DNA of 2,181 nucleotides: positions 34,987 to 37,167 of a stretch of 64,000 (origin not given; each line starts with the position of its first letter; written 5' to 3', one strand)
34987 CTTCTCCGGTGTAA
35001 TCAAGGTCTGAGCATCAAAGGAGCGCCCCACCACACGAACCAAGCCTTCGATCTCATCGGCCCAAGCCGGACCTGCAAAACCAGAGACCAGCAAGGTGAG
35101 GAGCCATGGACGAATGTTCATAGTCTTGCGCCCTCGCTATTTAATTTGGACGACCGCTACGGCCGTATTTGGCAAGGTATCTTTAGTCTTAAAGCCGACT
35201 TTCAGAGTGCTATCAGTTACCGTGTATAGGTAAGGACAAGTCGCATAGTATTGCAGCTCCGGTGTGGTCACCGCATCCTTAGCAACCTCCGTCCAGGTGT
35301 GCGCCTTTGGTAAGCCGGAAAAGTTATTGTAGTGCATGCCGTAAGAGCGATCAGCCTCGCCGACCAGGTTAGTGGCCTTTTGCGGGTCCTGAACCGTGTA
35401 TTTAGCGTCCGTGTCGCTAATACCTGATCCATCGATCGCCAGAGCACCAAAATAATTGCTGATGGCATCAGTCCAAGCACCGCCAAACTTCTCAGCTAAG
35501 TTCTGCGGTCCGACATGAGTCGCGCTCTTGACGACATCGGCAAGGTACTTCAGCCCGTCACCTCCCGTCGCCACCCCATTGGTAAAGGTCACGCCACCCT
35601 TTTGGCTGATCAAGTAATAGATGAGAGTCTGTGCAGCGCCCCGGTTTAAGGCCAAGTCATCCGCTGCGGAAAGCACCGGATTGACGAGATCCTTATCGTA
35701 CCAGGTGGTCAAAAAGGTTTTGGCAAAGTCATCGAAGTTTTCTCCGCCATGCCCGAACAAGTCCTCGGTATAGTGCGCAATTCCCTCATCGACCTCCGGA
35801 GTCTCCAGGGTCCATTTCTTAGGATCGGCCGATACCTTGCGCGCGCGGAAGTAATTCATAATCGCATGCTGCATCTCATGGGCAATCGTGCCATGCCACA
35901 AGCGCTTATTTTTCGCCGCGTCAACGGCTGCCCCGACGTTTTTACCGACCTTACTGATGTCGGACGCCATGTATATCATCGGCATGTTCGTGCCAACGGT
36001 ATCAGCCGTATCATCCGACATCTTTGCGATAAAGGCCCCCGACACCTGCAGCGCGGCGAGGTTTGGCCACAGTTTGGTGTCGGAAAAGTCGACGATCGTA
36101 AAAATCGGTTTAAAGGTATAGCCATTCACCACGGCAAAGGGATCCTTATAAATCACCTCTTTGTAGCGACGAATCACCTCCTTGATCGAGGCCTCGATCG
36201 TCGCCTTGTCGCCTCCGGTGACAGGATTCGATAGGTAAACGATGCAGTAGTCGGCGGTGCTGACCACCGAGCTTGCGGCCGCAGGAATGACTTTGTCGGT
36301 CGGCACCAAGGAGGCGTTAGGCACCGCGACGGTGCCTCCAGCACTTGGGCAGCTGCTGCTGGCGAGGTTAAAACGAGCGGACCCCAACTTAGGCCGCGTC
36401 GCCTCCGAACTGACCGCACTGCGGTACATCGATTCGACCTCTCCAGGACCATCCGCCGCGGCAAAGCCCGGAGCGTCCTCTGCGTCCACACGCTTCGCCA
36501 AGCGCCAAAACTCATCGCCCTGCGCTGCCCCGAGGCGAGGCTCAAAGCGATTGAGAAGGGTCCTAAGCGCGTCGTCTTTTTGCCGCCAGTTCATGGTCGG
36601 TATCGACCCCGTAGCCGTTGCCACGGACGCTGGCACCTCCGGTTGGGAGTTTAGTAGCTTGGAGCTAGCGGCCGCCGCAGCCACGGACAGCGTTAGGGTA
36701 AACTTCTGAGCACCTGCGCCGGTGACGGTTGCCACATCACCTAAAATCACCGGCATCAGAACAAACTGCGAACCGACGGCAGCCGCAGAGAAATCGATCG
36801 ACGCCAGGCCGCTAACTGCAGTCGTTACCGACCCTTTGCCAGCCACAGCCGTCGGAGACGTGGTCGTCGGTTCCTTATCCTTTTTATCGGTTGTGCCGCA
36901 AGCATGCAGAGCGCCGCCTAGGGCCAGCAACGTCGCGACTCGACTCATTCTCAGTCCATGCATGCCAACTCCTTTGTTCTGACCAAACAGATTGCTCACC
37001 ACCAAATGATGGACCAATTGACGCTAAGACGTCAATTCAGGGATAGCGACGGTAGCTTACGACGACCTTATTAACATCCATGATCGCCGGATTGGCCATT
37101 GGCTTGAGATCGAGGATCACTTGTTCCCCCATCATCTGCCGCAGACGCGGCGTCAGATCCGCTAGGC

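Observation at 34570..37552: Two divergent paralogs of an unknown secreted 2-Cys family bracket an HEXXH lipoprotein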

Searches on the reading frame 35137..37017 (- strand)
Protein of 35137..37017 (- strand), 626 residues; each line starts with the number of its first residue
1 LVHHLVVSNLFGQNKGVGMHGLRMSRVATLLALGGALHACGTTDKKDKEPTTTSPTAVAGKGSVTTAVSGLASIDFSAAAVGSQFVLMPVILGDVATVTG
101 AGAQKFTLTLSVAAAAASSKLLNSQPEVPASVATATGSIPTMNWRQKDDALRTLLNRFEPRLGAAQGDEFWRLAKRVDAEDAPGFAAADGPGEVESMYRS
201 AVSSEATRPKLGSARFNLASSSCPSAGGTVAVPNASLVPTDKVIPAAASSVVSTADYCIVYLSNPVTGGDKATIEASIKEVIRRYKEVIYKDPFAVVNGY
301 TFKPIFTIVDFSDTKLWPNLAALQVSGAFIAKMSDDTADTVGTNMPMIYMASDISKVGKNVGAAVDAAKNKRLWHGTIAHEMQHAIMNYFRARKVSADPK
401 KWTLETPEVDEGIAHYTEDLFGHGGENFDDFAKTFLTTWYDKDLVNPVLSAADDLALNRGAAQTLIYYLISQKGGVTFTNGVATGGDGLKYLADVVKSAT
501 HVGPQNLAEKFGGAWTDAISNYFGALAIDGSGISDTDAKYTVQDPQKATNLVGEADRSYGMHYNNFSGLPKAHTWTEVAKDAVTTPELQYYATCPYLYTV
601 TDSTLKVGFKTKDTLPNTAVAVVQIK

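Call 4: search_protein_families(library=pfam, proteins=[window:35137-37017:-], max_evalue=1)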
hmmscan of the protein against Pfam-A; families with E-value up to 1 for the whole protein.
window:35137-37017:- (626 aa): 1 family
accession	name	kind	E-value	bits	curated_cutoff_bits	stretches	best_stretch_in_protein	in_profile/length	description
PF04965.19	GPW_gp25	-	0.16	12.2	27.2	0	140-162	41-63/96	Baseplate wedge protein gp25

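Call 5: search_protein_families(library=ncbifam, proteins=[window:35137-37017:-], max_evalue=1)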
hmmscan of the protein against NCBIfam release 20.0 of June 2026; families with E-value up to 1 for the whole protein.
window:35137-37017:- (626 aa): 1 family
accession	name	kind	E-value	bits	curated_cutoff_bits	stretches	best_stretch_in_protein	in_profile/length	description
NF033876.2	flagella_HExxH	equivalog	0.017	14.6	205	1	326-389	85-144/384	flagellinolysin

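Call 6: search_solved_structures(query=window:35137-37017:-, max_evalue=10, show_alignments=2)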
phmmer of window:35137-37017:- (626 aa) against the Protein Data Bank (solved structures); distinct sequences matched with E-value up to 10: 3.
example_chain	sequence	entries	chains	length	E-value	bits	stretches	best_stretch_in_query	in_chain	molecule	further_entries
1ast_A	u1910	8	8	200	0.37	12.4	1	355-413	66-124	ASTACIN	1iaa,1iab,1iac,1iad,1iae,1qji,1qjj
6saz_A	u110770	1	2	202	0.38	12.3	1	355-413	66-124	Astacin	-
6ht9_A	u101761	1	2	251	0.56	11.8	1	356-413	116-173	Astacin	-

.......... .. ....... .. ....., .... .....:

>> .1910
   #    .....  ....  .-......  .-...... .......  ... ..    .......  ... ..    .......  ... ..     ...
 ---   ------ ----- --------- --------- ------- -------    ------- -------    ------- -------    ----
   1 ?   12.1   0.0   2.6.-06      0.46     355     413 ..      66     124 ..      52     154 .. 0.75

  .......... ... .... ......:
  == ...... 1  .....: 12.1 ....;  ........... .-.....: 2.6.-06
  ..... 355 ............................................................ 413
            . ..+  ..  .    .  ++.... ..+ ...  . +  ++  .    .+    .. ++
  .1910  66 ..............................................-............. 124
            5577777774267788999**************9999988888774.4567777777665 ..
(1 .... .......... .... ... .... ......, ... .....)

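Call 7: find_homologous_proteins(query=window:35137-37017:-, max_evalue=0.001)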
Query window:35137-37017:- (626 aa): 20 proteins with E <= 0.001 among 8000 candidates.
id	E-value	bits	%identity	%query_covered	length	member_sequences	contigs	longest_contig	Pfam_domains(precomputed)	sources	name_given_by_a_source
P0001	0.0e+0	1322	98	97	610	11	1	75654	-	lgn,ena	-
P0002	0.0e+0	1256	93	97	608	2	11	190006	-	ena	-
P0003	7.6e-269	911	69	97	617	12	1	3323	-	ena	-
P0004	2.5e-134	467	45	94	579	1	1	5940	-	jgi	jgi:hypothetical protein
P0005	4.1e-127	443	44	95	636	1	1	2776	-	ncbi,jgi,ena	jgi:hypothetical protein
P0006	3.2e-122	427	41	97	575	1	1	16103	-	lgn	-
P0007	4.0e-121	424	42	96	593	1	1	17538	-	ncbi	-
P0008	4.8e-117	410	44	83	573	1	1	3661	-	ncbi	-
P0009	1.3e-108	382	40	95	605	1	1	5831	-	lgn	-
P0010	2.8e-108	381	38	96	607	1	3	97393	-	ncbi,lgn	-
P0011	1.4e-107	379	40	83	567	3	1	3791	-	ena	-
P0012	1.4e-106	375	36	96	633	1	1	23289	-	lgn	-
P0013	3.7e-103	364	39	91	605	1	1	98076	-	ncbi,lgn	-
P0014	4.0e-103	364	37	97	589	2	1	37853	-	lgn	-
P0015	1.7e-100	355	41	76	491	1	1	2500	-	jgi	jgi:hypothetical protein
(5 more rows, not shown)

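Call 9: find_related_loci(query=A1, collection=genome_contigs, flank=6000)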
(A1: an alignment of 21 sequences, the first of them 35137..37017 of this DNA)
Query A1 (626 aa) in genome_contigs; peptide patterns used: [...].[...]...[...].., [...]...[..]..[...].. (x = any residue, [..] = any of these).
599 stretches matched a pattern (row limit reached: there are more); 80 encode a relative of the query (tblastn E <= 1e-3); 80 distinct loci.
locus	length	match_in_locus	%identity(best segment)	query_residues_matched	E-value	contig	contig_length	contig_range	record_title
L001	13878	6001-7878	93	1-626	0e+0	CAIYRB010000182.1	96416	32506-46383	MAG: uncultured proteobacterium isolate Umea_bin-10125 genome assembly, contig: bin-10125:182/212, whole genome shotgun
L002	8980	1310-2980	41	4-599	1e-136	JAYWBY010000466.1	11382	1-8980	MAG: Pseudomonadota bacterium isolate GL94_DN_concoct_230 GL94_DN_concoct_230_465, whole genome shotgun sequence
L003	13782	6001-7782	38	24-626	5e-118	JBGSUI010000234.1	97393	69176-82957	MAG: Oligoflexales bacterium isolate JTS-AC429 k141_2913877, whole genome shotgun sequence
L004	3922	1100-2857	39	23-626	6e-112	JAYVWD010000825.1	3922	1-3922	MAG: Pseudomonadota bacterium isolate GL82_DN_concoct_127 GL82_DN_concoct_127_824, whole genome shotgun sequence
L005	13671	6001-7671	39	60-626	7e-109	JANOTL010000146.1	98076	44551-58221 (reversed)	MAG: Pseudomonadota bacterium isolate VAR_39_metabat_297 VAR_39_k141_3179858, whole genome shotgun sequence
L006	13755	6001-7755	37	39-626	1e-102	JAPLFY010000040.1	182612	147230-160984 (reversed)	MAG: Proteobacteria bacterium isolate LacPavin_0920_SED3_MAG_51_70 LacPavin_0920_SED3_scaffold_1604416, whole genome sho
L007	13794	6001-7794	36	24-626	1e-99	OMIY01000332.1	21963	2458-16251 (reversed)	bacterium isolate AM_0764 genome assembly, contig: AM_0764_332, whole genome shotgun sequence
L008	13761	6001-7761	33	19-623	2e-83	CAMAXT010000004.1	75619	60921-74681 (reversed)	MAG: Pseudobacteriovorax antillogorgiicola isolate MH-08apr19-170 genome assembly, contig: MH-08apr19-C690, whole genome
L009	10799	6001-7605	34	73-626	7e-81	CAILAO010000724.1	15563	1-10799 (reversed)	MAG: uncultured proteobacterium isolate LJ_bin-0460 genome assembly, contig: bin-0460:0724/1126, whole genome shotgun se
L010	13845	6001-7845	32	22-626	6e-78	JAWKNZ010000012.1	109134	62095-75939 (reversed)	MAG: Bdellovibrionota bacterium isolate ABC2.93 ABC2.93.fa-12, whole genome shotgun sequence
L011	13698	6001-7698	31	14-602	1e-53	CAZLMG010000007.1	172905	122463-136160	MAG TPA_asm: uncultured Oligoflexales bacterium isolate SRP319275_co1_345 genome assembly, contig: NODE_24_length_172905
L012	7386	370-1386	32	78-438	6e-45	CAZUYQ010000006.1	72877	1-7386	MAG TPA_asm: uncultured Polynucleobacter sp. isolate SRP285395_co2_426 genome assembly, contig: NODE_455_length_72877_co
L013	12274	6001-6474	32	375-535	1e-17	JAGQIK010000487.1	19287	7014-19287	MAG: Myxococcales bacterium isolate HKST-UBA02 k127_2438489, whole genome shotgun sequence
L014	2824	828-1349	28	375-541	1e-11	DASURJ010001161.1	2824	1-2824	MAG TPA_asm: Gemmatimonadaceae bacterium isolate SMAG_U1704 k141_100894, whole genome shotgun sequence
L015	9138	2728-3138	32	377-512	2e-11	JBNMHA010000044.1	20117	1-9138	MAG: Spirochaetales bacterium isolate CM_BacRGI584.134 k141_184769_length_20117_cov_17.2804, whole genome shotgun sequen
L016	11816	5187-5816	25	364-566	7e-11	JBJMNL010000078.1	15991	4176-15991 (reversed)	MAG: Gemmatimonadaceae bacterium isolate H3_18_all_fractions_metab_8_73_36 k255_1282307, whole genome shotgun sequence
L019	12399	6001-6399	33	372-485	1e-8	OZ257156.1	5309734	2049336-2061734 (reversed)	MAG: Gemmatimonas sp. isolate b4a0012b-0dda-4569-be7e-ce55848b0814 genome assembly, chromosome: 1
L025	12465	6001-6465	25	375-530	3e-7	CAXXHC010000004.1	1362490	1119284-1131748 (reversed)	MAG: Myxococcota bacterium isolate df99fd88-303e-4d73-b9e8-6fd6d014d839 genome assembly, contig: contig_4, whole genome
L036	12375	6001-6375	33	336-475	4e-6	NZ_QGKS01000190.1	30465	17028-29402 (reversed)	Micromonospora sicca strain 4G51 NODE_75_length_30465_cov_10.9766_ID_149, whole genome shotgun sequence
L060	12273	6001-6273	32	330-424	8e-5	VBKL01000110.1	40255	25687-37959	MAG: Deltaproteobacteria bacterium isolate DP_8 14_1009_02_20cm_scaffold_322, whole genome shotgun sequence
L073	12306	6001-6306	33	373-488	1e-4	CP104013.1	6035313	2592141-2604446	Candidatus Lokiarchaeum ossiferum isolate Loki-B35 chromosome, complete genome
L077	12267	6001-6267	32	329-420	2e-4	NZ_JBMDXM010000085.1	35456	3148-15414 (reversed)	MAG: Longimicrobium sp. isolate FBaRs1_5 FBaRs1_contig85, whole genome shotgun sequence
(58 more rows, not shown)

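Call 22: search_protein_families(library=pfam, proteins=[L013:5053-6744:+, L016:4155-5984:+, L019:4987-6753:+, L025:4942-6744:+, L036:5446-7572:+, L073:5266-7314:+, L015:1585-3456:+, L060:4378-6807:+, L077:4894-6888:+], max_evalue=0.1)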
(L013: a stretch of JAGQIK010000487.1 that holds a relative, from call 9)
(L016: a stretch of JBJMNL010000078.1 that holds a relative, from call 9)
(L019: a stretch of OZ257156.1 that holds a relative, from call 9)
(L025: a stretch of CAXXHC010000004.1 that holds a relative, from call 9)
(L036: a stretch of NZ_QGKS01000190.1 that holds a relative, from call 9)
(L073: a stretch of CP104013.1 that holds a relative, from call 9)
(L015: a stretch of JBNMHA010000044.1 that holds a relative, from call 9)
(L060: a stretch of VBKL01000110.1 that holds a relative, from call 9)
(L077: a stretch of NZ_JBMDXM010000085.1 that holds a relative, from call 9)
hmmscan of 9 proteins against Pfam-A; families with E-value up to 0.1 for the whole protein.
L013:5053-6744:+ (564 aa): 0 families

L016:4155-5984:+ (610 aa): 2 families
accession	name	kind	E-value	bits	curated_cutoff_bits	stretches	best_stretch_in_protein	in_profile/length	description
PF13485.12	Peptidase_MA_2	-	0.002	18.4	32.4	1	353-406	62-114/201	Peptidase MA superfamily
PF07607.17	DUF1570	-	0.014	16.1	22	1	360-415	4-62/129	Protein of unknown function (DUF1570)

L019:4987-6753:+ (589 aa): 2 families
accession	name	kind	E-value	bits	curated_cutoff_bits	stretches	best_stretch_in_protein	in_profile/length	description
PF07607.17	DUF1570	-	0.016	15.9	22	1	343-380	3-40/129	Protein of unknown function (DUF1570)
PF13485.12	Peptidase_MA_2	-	0.019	15.2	32.4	1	342-380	67-104/201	Peptidase MA superfamily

L025:4942-6744:+ (601 aa): 0 families

L036:5446-7572:+ (709 aa): 2 families
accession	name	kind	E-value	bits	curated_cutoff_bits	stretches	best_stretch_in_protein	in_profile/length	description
PF20773.4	InhA-like_MAM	-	3e-08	33.8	26.9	1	451-602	19-163/191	Immune inhibitor A-like, MAM domain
PF22745.1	Nlig-Ia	-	0.026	15.6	27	1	315-375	26-86/92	DNA ligase-like, N-terminal NAD+-binding domain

L073:5266-7314:+ (683 aa): 1 family
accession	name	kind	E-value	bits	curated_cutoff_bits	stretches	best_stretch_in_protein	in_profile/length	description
PF20773.4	InhA-like_MAM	-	1.6e-13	51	26.9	1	492-589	63-157/191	Immune inhibitor A-like, MAM domain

L015:1585-3456:+ (624 aa): 1 family
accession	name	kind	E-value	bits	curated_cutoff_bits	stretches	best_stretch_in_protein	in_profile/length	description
PF10026.15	DUF2268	-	0.067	13.1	23.6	0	375-425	61-106/195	Predicted Zn-dependent protease (DUF2268)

L060:4378-6807:+ (810 aa): 3 families
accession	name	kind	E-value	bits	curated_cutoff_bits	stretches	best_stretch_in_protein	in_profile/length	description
PF23374.1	Fn3_arc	-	0.012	16.1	28.9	1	765-797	3-35/78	Archaeal fibronectin-III type-like domain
PF13485.12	Peptidase_MA_2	-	0.066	13.4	32.4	0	588-626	68-103/201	Peptidase MA superfamily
PF16383.10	DUF4992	-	0.071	13.3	29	0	226-265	52-90/183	Domain of unknown function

L077:4894-6888:+ (665 aa): 1 family
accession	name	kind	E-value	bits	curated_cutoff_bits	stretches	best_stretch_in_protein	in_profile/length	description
PF02368.24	Big_2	-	2.2e-10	40.8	22.8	1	47-127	2-79/79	Bacterial Ig-like domain (group 2)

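Call 23: predict_structure(alignment_id=A1)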
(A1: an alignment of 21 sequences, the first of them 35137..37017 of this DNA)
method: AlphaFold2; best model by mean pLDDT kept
length: 626 residues; sequences in the alignment: 21
mean_pLDDT: 77.5   pTM: 0.83
mean pLDDT of the five models: 77.5, 76.7, 75.4, 75.4, 74.8
residues with pLDDT >= 90: 235; 70-90: 233; 50-70: 63; < 50: 95
segments of 3 or more residues with pLDDT < 50: 1-52, 115-138, 209-219, 337-341
pLDDT, mean of each block of 10 residues (from residue 1): 30 32 34 32 34 65 90 90 94 91 87 50 33 39 80 84 79 84 59 84 61 42 66 57 62 90 92 96 97 90 90 79 84 53 75 81 74 92 95 85 88 93 80 84 81 75 95 95 95 94 95 96 95 91 92 87 85 83 86 93 89 90 94
secondary structure, 60 per line:
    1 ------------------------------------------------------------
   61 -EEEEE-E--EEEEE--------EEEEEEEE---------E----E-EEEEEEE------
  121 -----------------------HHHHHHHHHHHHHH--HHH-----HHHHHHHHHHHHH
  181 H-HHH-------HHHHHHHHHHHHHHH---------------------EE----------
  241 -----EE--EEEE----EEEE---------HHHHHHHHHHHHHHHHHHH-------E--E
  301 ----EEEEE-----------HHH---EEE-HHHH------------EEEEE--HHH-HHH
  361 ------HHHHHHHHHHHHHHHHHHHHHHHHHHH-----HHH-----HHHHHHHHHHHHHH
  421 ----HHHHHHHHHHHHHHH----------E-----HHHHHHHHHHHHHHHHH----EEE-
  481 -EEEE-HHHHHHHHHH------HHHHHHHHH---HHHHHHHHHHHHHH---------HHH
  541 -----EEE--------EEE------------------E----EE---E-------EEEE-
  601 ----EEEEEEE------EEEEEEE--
elements in order: E62-66 E71-75 E84-91 E108-114 H144-157 H168-181 H193-207 E250-253 E258-261 H271-289 E305-309 E327-329 H331-334 E347-351 H367-393 H407-420 H425-439 H456-472 E477-479 E482-485 H487-496 H503-511 H515-528 E546-548 E557-559 E596-599 E605-611 E618-624
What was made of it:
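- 35137..36963 (-): Lipoprotein zinc metallopeptidase, a divergent M30-like gluzincin. It is 608 aa from the ATG at 36963; the mechanical ORF extends to a TTG at 37017. AF2 model pLDDT 77.5, pTM 0.83 (call 23).
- Closest known: Peptidase family M30. Different: About 600 aa against about 400 aa, with an extra N-terminal beta domain, a helical region and a C-terminal beta domain (call 23).
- The protease has about 200 N-terminal residues that could themselves act as a prodomain (call 23).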

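Call 27: fold_search(model_id=the predicted structure, library=pdb)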
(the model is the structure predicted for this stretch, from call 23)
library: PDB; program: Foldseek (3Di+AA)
matches with E <= 10: 103; with E <= 0.001: 2
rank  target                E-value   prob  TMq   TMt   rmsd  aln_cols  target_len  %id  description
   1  7bb8_A                1.0e-07  1.00  0.31  0.48   9.0       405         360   12  Crystal structure of Lugdulysin, a Staphylococcus lugdunensis M30 zinc metallopeptidase (released 2022-07-13)
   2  4z7i_B                4.5e-04  1.00  0.23  0.17   7.5       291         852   13  Crystal structure of insulin regulated aminopeptidase in complex with ligand (released 2015-08-26)
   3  8cgw_A                2.4e-03  0.97  0.20  0.15   7.9       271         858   12  Insulin-regulated aminopeptidase (IRAP) in complex with an allosteric benzopyran-based inhibitor (released 2024-01-31)
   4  4p8q_B                8.2e-03  0.99  0.24  0.19   7.1       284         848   10  Crystal Structure of Human Insulin Regulated Aminopeptidase with Alanine in Active Site (released 2014-12-03)
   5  5ni4_B                8.7e-03  0.89  0.19  0.19   8.0       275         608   11  Crystal structure of human LTA4H mutant E271A in complex with LTA4 (crystal form II) (released 2017-08-23)
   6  6koz_B                1.4e-02  0.87  0.22  0.29   7.2       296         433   12  Crystal structure of two domain M1 zinc metallopeptidase E323 mutant bound to L-Leucine amino acid (released 2020-01-22)
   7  3chp                  2.0e-02  0.87  0.20  0.21   6.9       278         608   11  Crystal structure of leukotriene a4 hydrolase in complex with (3S)-3-amino-4-oxo-4-[(4-phenylmethoxyphenyl)amino]butanoi (released 2008-04-22)
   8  7xyo_A                6.1e-02  0.44  0.18  0.20  10.1       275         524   12  Crystal Structure of a M61 aminopeptidase family member from Myxococcus fulvus (released 2023-06-07)
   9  7wri_A                2.1e-01  0.12  0.13  0.13  11.7       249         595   11  Cryo-EM structure of SARS-CoV-2 Omicron spike receptor-binding domain in complex with mouse ACE2 (released 2022-06-08)
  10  4ud5_A                2.6e-01  0.03  0.10  0.14  15.2       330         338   14  Structural Plasticity of Cid1 Provides a Basis for its RNA Terminal Uridylyl Transferase Activity (released 2015-03-18)
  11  4e8f_A                2.6e-01  0.02  0.07  0.11  17.8       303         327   14  Structural Basis for the Activity of a Cytoplasmic RNA Terminal U-transferase (released 2012-07-04)
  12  9kra_B                3.5e-01  0.06  0.14  0.15  25.5       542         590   10  The RBD of HKU5 complex with Pipistrellus abramus ACE2 (released 2025-11-05)
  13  7yv8_A                3.7e-01  0.09  0.10  0.11  16.2       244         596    8  Cryo-EM structure of SARS-CoV-2 Omicron BA.2 RBD in complex with golden hamster ACE2 (local refinement) (released 2023-07-19)
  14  6zpt_C                4.1e-01  0.12  0.12  0.13  16.2       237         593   11  Crystal structure of the open conformation of S2_S'-mutant human Angiotensin-1 converting enzyme N-domain. (released 2020-10-28)
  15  7w6u_A                4.3e-01  0.07  0.10  0.11  16.8       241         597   10  Structure of SARS-CoV-2 spike receptor-binding domain complexed with its receptor equine ACE2 (released 2022-06-08)
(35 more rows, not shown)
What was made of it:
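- On Gluzincin (clan MA(E)) metallopeptidase: After lugdulysin, the next fold matches are M1 and M61 gluzincins (call 27).
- On Peptidase M30 (PF10460): Foldseek rank 1 is 7bb8_A: E 1e-7, probability 1.00, TM-score 0.48 normalised to the target (call 27).
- Closest known: Peptidase family M30. Same: Best structural match in the PDB: E 1e-7, probability 1.0 (call 27).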

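Call 29: search_solved_structures(query=A1, max_evalue=10, show_alignments=3)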
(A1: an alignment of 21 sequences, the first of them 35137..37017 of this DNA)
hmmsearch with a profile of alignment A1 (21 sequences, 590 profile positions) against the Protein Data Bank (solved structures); distinct sequences matched with E-value up to 10: 9.
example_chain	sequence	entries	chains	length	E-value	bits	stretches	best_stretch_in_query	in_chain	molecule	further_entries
1ast_A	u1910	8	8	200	0.035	16.2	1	331-376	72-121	ASTACIN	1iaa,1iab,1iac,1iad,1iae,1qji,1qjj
6saz_A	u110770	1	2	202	0.036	16.2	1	331-376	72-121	Astacin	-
6ht9_A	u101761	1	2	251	0.053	15.7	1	331-376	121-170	Astacin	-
4y07_A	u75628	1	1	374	1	11.4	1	122-159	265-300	NEDD4-like E3 ubiquitin-protein ligase WWP2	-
8ei5_A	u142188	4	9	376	1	11.4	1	122-159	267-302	NEDD4-like E3 ubiquitin-protein ligase WWP2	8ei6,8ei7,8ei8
5tj7_A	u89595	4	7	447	1.2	11.1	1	122-159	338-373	NEDD4-like E3 ubiquitin-protein ligase WWP2 | NEDD4-like E3 ubiquitin-protein ligase WWP2,NEDD4-like E3 ubiquitin-protein ligase WWP2 | Isoform 2 of NEDD4-like 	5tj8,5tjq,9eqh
6j1z_A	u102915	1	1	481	1.4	10.9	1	122-159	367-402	NEDD4-like E3 ubiquitin-protein ligase WWP2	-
5c7m_A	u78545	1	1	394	2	10.4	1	119-161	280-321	E3 ubiquitin-protein ligase Itchy homolog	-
3tug_A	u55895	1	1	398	2.1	10.4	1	119-161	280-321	E3 ubiquitin-protein ligase Itchy homolog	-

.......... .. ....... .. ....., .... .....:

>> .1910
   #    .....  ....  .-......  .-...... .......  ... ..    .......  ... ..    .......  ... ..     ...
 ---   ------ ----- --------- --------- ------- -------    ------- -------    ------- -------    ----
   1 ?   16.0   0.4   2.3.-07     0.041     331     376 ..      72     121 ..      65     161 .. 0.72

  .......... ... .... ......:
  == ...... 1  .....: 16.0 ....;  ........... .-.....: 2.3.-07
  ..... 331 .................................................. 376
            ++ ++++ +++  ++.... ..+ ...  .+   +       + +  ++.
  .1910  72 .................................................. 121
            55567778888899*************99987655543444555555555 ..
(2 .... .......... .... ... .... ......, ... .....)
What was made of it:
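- On Peptidase M30 (PF10460): The A1 profile against the PDB gives no lugdulysin hit (call 29).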

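Call 50: search_protein_representatives(alignment_id=A1)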
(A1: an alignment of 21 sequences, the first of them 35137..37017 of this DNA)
Query: 21 sequences, 590 profile positions. Proteins with E-value up to 0.001 (for the whole library): 475; up to 1e-10: 172; up to 1e-30: 76. The best 150 are listed.
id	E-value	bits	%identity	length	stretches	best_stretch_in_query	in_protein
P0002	1.2e-250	850.0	-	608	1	5-590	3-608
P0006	4.7e-226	768.8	-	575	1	1-590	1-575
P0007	2.7e-222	756.3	-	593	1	9-590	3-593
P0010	3.4e-222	756.0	-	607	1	6-590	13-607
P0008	3.3e-212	723.1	-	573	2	64-590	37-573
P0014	1.8e-211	720.6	-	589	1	1-590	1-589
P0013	2.8e-210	716.7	-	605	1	6-590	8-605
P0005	1.1e-209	714.8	-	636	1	3-590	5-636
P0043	1.5e-203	694.5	-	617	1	16-589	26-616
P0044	4.5e-198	676.4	-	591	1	14-587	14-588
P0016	1.5e-197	674.7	-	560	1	44-590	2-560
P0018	1.8e-196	671.1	-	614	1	5-590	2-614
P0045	2.6e-195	667.3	-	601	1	7-590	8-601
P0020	3.1e-194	663.7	-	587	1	2-590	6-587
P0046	5.8e-191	652.9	-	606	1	16-590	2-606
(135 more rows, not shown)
